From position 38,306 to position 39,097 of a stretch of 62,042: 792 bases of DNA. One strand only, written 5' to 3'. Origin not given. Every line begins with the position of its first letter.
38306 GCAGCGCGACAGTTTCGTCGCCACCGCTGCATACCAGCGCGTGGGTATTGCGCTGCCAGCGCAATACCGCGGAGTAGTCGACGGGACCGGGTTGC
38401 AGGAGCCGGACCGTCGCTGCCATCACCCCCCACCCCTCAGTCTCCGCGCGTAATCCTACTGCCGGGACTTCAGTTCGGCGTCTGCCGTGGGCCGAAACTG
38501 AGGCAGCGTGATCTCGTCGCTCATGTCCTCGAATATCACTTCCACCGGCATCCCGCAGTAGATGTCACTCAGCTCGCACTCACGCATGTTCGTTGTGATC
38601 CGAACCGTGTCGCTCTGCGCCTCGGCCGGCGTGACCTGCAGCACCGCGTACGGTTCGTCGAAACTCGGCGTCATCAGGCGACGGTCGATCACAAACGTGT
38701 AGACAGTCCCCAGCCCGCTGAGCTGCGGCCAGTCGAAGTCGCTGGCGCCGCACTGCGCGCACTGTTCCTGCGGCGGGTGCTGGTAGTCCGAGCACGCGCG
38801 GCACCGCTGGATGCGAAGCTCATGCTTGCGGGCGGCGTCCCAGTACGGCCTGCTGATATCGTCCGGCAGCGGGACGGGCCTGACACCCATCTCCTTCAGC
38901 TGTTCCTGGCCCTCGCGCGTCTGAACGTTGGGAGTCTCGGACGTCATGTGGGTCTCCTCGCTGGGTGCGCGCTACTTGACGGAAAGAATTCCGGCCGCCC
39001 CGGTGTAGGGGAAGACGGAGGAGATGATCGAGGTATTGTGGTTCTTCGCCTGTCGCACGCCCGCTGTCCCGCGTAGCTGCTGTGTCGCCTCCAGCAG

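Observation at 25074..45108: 20-kb, 17-gene co-directional array joining fused CoA-transferases, thiolase/DUF35, lipoate synthesis, a 2-oxoacid dehydrogenase and an OFOR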

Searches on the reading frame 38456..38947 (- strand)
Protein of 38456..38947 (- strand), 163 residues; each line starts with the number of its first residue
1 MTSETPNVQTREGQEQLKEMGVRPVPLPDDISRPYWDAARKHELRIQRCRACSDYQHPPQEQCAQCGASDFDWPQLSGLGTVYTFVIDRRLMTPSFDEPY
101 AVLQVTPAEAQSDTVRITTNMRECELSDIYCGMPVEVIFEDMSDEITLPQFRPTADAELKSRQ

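Call 5: search_protein_families(library=pfam, proteins=[window:38456-38947:-], max_evalue=0.01)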
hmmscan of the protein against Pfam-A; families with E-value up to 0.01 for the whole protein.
window:38456-38947:- (163 aa): 2 families
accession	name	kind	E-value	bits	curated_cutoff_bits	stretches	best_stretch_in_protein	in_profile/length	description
PF12172.15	zf-ChsH2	-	2.8e-09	37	23.2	1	36-72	1-37/37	ChsH2, rubredoxin-like zinc ribbon domain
PF01796.24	OB_ChsH2_C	-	9.3e-08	32.3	27.1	1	73-139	1-64/65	ChsH2, C-terminal OB-fold domain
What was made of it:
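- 38456..38947 (-): Module A. Stand-alone DUF35 protein (C4 zinc ribbon plus OB fold), partner of the thiolase-like protein. Pfam zf-ChsH2 and OB_ChsH2_C (call 5).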

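Call 8: search_protein_families(library=ncbifam, proteins=[window:38456-38947:-], max_evalue=0.00001)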
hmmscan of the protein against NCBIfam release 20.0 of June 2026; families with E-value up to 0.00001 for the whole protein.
window:38456-38947:- (163 aa): 1 family
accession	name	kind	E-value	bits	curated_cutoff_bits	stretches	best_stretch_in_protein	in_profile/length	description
NF053627.1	BnzsclthlBbsAGT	equivalog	5.6e-07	29.6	250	1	43-140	35-126/145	benzoylsuccinyl-CoA thiolase subunit BbsA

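Call 76: search_solved_structures(query=window:38456-38947:-, max_evalue=0.001, show_alignments=1)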
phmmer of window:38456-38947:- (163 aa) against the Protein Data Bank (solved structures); distinct sequences matched with E-value up to 0.001: 3.
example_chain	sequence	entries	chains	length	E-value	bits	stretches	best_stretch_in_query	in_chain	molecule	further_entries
6ok1_B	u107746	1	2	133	6.8e-21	78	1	35-157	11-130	ChsH2(DUF35)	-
9myr_B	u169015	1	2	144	1.8e-19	73.4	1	23-155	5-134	Acyl dehydratase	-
6esq_E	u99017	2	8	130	6.5e-06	29.3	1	40-143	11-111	Pfam DUF35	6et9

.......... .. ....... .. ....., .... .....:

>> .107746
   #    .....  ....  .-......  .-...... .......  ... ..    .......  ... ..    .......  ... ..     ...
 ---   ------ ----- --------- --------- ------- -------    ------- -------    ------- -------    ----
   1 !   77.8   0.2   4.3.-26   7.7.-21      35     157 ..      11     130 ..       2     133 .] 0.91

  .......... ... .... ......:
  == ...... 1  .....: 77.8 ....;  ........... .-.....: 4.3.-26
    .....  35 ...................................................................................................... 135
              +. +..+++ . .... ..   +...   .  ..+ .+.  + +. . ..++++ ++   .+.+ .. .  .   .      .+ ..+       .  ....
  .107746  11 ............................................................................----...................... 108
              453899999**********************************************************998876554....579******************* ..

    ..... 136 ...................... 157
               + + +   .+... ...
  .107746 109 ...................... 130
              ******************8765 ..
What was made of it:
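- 38456..38947 (-): The best PDB match is ChsH2(DUF35) 6ok1_B (E 6.8e-21) (call 76).
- On Ltp2/Sal-type aldolase complexes: It has CxxC-x10-CxxC, and 6ok1_B is its best PDB match (call 76).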
